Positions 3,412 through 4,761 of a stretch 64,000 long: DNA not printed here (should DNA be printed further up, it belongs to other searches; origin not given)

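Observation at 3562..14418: Surface-protein island: membrane-embedded LuxR regulator divergent from an eight-gene, same-strand cluster of mostly secreted proteins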

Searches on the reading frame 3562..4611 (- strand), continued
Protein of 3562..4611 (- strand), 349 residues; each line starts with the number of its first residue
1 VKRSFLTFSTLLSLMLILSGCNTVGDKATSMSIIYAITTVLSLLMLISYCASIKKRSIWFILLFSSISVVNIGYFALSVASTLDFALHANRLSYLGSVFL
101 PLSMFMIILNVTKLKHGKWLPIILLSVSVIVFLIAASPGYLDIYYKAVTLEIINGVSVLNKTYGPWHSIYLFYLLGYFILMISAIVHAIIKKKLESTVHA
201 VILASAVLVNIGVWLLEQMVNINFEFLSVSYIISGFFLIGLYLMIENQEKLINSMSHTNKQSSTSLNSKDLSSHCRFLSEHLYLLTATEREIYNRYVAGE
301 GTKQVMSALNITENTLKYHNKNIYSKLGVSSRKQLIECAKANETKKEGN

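Call 49: search_solved_structures(query=window:3562-4611:-, max_evalue=0.01)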
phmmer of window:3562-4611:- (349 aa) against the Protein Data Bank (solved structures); distinct sequences matched with E-value up to 0.01: 8.
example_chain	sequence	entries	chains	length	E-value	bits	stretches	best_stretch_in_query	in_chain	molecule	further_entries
6jqs_A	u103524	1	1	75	8.6e-07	32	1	280-336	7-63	DNA-binding response regulator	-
1fse_A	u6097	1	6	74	5.7e-06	29.3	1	283-338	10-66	GERE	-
2rnj_A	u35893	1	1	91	0.00017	24.4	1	263-337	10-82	Response regulator protein vraR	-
4yn8_A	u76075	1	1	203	0.0011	21.7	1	278-340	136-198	Response regulator ChrA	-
7ve4_A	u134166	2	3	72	0.0013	21.6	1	282-337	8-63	DNA-binding response regulator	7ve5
1yio_A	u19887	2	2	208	0.0073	19.1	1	282-344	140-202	response regulatory protein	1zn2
4gvp_A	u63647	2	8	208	0.0087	18.8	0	280-336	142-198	Response regulator protein vraR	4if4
7ve6_A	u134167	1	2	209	0.0087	18.8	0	280-336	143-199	Response regulator protein VraR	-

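Call 51: search_protein_families(library=ncbifam, proteins=[window:3562-4611:-], max_evalue=0.01)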
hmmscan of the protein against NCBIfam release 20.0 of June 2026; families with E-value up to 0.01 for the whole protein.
window:3562-4611:- (349 aa): 17 families
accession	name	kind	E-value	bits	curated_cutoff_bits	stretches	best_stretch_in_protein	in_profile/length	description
NF007505.1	PRK10100.1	equivalog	1.4e-07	31.4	250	1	243-342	98-202/204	biofilm master transcriptional regulator CsgD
NF052445.1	RespRegMctR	equivalog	4.5e-07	29.5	300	1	283-339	143-199/205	two-component system response regulator MctR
NF047785.1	respo_reg_MadR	equivalog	2.9e-06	26.8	300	1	282-337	146-201/209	MadR family response regulator transcription factor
NF007935.0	PRK10651.1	equivalog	4.3e-06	26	250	1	279-333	150-204/216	two-component system response regulator NarL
NF011940.0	PRK15411.1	equivalog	4.8e-06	26.5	162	1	247-336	112-188/207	transcriptional regulator RcsA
NF007708.0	PRK10403.1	equivalog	9.6e-06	25.2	343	1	282-332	151-201/215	nitrate/nitrite response regulator protein NarP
NF007403.0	PRK09935.1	equivalog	4.3e-05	23.2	271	1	274-343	139-208/210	fimbria biosynthesis transcriptional regulator FimZ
NF008548.0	PRK11475.1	equivalog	7.7e-05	22.3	176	1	248-339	106-189/207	DNA-binding transcriptional activator BglJ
NF011896.0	PRK15369.1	equivalog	0.00014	21.5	242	1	260-340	125-205/211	two component system response regulator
NF003420.0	PRK04841.1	equivalog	0.00027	19.1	537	1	285-340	839-894/903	HTH-type transcriptional regulator MalT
NF041830.1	RR_TF_ErdR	exception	0.00028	20.7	390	1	265-334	131-200/213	response regulator transcription factor ErdR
TIGR03020.2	EpsA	equivalog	0.00035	20.3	170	1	272-337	187-243/247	XrtB/PEP-CTERM-associated transcriptional regulator EpsA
NF006900.1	PRK09390.1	equivalog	0.00048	19.7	255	1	248-339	109-197/203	response regulator FixJ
NF041232.1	BagY_FevT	exception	0.00067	18.6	700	1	282-336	294-348/367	LuxR family transcriptional regulator BagY/FevT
NF007561.1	PRK10188.1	equivalog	0.0014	18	350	1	287-338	182-233/240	quorum-sensing transcriptional regulator SdiA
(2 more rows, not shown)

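Call 53: list_cluster_members(proteins=[P0001])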
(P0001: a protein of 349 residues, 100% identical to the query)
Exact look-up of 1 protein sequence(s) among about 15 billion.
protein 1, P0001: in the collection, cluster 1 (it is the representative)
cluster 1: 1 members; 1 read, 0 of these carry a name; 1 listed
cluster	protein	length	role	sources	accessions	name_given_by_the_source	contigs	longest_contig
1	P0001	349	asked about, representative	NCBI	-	-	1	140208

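Call 54: search_protein_families(library=pfam, proteins=[L034:8622-9188:-, L021:8759-9658:-, L033:2133-3560:-, L013:66-1502:-, L034:8260-8691:-, L029:9167-9676:-, L004:5604-6362:-, L008:3369-3815:-], max_evalue=0.01)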
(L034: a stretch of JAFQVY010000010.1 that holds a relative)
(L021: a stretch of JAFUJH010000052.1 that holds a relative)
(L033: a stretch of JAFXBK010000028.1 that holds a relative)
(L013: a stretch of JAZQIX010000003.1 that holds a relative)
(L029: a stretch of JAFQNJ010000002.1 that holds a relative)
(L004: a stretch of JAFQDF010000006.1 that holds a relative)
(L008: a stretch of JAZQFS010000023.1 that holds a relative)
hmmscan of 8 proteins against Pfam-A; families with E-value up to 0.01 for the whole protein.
L034:8622-9188:- (188 aa): 1 family
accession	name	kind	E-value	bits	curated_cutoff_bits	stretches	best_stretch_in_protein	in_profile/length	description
PF22043.2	DUF6935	-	4.3e-59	199.5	27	1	32-182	1-158/158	Domain of unknown function (DUF6935)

L021:8759-9658:- (299 aa): 7 families
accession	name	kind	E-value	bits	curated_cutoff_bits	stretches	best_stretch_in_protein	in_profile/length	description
PF14471.11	DUF4428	-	3.5e-18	65.6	27.8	1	11-56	2-50/51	Domain of unknown function (DUF4428)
PF12773.13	DZR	-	2e-06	28.3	27.3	1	241-290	1-45/45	Double zinc ribbon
PF21349.2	RUBY_RBDX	-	0.00032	20.5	26.5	1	267-292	1-25/30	Rubrerythrin, rubredoxin-like domain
PF18912.6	DZR_2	-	0.0012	19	27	0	10-40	9-32/56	Double zinc ribbon domain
PF13240.11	Zn_Ribbon_1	-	0.0069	16.6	25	0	269-293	2-23/23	zinc-ribbon domain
PF23458.2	DUF7130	-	0.0075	16.6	35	1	266-292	53-79/89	Domain of unknown function (DUF7130)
PF12273.13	RCR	-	0.0094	17.1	27.8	0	197-234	29-67/117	Chitin synthesis regulation, resistance to Congo red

L033:2133-3560:- (475 aa): 0 families

L013:66-1502:- (478 aa): 0 families

L034:8260-8691:- (143 aa): 0 families

L029:9167-9676:- (169 aa): 0 families

L004:5604-6362:- (252 aa): 2 families
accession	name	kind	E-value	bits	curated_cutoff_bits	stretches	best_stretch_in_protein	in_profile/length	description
PF14471.11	DUF4428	-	2.9e-06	27.5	27.8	1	5-50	1-48/51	Domain of unknown function (DUF4428)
PF11494.13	Ta0938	-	0.0043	17.9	27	0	4-46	2-44/92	Ta0938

L008:3369-3815:- (148 aa): 0 families
